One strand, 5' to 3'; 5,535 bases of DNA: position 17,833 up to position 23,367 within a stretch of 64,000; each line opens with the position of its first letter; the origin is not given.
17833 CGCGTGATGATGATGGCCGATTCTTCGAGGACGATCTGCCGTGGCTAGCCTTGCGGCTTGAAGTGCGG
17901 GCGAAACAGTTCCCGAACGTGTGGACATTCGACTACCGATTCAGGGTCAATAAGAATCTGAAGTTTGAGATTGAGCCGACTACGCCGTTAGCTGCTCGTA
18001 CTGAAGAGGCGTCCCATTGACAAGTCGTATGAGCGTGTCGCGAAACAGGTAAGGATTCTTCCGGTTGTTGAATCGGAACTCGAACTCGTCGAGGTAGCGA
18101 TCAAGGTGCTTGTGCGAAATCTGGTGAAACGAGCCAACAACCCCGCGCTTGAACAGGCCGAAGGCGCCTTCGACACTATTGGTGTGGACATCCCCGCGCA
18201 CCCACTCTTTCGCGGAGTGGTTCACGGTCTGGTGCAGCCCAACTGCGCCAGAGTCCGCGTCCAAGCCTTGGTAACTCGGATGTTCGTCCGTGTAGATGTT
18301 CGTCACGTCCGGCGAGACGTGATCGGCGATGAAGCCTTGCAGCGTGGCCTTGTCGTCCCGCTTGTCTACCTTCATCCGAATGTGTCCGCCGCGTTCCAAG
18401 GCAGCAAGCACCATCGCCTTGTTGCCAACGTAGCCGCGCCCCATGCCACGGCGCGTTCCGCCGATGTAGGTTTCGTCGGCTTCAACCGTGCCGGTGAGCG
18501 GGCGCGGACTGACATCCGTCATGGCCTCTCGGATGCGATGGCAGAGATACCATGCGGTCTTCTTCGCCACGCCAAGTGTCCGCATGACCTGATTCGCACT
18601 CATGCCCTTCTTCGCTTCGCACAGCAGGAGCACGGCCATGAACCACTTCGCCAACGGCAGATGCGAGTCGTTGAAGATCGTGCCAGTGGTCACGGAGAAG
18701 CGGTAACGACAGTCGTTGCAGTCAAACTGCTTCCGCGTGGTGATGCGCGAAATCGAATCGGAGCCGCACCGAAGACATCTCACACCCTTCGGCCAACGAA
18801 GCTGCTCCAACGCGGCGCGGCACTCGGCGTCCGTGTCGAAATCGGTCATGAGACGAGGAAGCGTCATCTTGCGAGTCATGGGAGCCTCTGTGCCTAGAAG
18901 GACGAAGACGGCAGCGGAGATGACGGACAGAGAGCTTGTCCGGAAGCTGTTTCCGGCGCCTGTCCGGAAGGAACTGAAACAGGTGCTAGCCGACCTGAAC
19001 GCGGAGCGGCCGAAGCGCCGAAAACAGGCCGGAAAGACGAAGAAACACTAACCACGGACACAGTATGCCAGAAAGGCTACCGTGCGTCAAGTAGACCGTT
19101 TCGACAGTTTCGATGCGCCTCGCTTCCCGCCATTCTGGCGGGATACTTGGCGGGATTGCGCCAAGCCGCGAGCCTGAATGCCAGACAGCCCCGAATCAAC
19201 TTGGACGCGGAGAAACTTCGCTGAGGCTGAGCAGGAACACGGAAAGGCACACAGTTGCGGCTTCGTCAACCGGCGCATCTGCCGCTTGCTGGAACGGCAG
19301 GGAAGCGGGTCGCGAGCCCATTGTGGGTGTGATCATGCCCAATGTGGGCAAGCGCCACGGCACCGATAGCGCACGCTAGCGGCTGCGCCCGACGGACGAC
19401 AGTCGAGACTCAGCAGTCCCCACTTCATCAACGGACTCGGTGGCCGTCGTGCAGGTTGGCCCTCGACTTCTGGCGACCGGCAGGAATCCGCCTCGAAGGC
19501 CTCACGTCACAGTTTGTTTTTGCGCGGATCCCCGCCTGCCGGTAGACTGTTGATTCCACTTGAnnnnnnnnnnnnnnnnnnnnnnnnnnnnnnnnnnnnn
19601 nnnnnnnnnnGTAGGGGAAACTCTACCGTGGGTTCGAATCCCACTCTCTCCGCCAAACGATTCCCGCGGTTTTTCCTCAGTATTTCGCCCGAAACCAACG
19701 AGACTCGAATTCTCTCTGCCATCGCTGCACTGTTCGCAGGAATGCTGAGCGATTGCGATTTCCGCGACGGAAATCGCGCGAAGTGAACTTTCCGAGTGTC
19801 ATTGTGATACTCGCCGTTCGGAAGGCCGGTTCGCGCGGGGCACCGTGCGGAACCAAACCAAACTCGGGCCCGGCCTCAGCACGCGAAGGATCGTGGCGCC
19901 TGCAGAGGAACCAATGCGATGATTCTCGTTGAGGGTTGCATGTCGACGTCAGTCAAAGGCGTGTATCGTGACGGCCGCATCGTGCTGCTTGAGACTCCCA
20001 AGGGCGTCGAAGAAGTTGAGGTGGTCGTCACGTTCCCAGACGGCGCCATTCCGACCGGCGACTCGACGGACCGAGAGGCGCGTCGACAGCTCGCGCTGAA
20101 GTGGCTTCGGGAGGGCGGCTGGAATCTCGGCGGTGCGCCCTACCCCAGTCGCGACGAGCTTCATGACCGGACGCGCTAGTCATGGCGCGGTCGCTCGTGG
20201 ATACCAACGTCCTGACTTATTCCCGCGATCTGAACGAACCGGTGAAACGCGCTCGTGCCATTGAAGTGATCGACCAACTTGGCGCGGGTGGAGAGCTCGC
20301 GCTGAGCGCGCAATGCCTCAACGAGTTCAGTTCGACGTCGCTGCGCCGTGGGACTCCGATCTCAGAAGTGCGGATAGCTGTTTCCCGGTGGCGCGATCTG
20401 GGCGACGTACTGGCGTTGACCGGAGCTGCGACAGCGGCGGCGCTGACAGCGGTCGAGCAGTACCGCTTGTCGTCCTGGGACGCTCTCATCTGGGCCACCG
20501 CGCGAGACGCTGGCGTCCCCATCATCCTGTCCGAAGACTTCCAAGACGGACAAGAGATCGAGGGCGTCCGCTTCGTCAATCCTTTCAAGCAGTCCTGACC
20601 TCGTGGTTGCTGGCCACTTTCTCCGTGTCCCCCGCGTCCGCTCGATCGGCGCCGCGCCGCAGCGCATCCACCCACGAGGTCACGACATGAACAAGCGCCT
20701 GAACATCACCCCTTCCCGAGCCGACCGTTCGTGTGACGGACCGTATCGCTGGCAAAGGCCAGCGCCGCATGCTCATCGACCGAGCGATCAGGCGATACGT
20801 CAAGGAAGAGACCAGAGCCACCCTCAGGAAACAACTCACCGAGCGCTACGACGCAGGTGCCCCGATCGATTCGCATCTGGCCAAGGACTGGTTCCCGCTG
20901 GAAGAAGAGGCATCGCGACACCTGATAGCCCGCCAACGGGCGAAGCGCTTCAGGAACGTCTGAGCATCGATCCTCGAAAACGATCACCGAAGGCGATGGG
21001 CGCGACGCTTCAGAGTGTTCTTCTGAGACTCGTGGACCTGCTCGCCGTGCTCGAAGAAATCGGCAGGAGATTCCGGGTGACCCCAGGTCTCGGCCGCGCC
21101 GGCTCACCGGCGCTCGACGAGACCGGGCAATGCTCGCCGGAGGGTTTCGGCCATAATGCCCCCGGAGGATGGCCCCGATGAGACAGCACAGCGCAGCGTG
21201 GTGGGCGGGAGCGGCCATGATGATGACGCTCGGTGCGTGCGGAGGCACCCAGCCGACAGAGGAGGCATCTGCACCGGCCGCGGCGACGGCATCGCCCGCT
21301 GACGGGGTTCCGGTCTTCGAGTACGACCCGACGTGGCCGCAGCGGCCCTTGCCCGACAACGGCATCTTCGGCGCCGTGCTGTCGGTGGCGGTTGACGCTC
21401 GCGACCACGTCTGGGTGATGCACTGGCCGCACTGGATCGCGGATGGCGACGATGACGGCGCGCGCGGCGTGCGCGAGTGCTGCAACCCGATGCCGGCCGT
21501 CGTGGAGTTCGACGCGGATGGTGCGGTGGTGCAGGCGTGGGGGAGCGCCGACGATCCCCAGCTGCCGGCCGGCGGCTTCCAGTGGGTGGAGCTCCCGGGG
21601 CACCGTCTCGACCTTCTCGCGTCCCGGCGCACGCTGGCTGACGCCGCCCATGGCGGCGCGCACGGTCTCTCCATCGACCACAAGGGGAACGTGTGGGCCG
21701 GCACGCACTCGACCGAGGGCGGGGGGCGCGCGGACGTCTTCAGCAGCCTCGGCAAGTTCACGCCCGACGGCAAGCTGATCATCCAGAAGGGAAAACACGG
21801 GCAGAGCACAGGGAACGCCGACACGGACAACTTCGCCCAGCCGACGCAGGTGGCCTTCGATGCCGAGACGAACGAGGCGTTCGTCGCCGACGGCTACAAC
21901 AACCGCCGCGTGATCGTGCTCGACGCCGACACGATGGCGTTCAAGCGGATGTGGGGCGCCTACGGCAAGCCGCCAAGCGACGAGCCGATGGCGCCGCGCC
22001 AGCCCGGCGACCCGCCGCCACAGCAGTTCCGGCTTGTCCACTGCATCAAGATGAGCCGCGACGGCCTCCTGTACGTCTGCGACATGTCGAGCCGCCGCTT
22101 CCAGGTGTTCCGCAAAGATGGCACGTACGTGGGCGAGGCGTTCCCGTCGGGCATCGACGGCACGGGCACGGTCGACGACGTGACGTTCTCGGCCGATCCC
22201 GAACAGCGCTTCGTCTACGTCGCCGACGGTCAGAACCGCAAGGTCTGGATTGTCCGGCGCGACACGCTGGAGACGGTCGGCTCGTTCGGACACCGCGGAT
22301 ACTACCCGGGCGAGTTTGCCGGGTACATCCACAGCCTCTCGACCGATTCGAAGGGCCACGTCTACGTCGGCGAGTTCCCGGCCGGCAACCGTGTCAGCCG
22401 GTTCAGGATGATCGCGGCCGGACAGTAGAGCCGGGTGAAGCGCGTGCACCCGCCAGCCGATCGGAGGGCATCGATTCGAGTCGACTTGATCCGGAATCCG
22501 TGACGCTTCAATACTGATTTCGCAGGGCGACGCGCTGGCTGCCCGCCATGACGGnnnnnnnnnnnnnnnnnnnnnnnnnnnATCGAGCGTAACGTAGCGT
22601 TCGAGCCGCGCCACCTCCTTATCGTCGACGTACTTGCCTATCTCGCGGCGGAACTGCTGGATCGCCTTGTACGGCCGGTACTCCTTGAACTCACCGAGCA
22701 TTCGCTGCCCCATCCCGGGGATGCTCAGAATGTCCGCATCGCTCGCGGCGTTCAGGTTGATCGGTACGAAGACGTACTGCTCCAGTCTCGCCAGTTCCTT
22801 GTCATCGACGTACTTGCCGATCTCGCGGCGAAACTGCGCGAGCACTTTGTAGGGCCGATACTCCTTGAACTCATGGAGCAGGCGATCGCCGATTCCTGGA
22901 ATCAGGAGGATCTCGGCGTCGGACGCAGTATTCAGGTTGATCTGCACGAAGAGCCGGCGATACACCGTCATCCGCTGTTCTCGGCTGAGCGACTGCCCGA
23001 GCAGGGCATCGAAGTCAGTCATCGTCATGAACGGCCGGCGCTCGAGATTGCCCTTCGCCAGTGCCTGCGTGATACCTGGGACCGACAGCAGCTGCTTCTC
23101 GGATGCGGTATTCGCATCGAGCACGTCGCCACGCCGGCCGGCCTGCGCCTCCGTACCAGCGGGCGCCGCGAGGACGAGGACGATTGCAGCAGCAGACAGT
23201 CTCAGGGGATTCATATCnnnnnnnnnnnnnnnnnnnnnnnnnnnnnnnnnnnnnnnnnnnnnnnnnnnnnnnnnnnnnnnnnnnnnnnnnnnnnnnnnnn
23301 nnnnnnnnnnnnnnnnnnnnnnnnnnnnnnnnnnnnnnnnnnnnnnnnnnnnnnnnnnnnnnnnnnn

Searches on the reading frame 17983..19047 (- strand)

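Call 34: search_protein_families(library=pfam, proteins=[window:17983-19047:-], max_evalue=0.00001)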
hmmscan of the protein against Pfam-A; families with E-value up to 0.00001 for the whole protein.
window:17983-19047:- (355 aa): 2 families
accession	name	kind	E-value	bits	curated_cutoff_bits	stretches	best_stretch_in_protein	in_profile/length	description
PF12762.13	DDE_Tnp_IS1595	-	6.3e-35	120.9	27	1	184-327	2-153/153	ISXO2-like transposase domain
PF12760.12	Zn_ribbon_IS1595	-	9.6e-15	54.7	25.4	1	72-115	2-45/46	Transposase zinc-ribbon domain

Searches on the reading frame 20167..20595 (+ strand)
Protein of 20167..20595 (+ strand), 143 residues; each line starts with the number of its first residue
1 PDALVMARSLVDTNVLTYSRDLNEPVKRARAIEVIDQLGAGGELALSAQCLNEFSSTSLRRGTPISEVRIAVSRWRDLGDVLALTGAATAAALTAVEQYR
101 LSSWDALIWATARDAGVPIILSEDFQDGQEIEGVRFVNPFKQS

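Call 41: search_protein_families(library=pfam, proteins=[window:20167-20595:+], max_evalue=0.0001)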
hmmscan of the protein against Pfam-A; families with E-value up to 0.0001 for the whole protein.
window:20167-20595:+ (143 aa): 1 family
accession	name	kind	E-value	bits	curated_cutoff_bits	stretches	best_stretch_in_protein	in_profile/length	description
PF01850.27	PIN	-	1.1e-07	33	23.6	1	10-124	2-111/120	PIN domain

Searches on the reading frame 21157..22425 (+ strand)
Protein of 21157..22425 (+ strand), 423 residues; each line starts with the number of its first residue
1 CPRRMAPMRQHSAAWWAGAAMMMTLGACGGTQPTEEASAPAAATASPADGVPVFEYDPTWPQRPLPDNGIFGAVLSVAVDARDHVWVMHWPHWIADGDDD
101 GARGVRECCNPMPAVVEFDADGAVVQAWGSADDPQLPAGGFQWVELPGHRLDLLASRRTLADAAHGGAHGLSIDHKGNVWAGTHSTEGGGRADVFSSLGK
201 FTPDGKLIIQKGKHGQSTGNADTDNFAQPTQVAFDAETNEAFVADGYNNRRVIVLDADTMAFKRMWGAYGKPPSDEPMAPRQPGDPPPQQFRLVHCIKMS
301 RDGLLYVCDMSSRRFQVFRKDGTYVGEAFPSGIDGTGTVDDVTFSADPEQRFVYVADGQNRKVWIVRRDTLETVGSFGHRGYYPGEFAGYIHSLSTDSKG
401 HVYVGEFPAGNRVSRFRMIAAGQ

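Call 34: search_protein_families(library=pfam, proteins=[window:21157-22425:+], max_evalue=0.00001)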
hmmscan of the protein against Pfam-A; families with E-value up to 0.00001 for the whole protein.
window:21157-22425:+ (423 aa): 2 families
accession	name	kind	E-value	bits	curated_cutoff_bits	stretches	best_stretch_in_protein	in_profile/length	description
PF01436.27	NHL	-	2.9e-09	36.9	20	0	226-250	1-23/28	NHL repeat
PF07494.17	Reg_prop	-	7e-06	26.1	20.4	0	170-184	9-23/24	Two component regulator propeller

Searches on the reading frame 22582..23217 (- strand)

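Call 34: search_protein_families(library=pfam, proteins=[window:22582-23217:-], max_evalue=0.00001)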
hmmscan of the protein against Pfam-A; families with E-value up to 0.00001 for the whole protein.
window:22582-23217:- (212 aa): 2 families
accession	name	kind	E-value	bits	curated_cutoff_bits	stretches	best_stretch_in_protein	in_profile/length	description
PF12836.13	HHH_3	-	3.2e-15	56.4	27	0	33-69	6-46/65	Helix-hairpin-helix motif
PF00633.29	HHH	-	2.4e-08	33.8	24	0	35-54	5-24/30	Helix-hairpin-helix motif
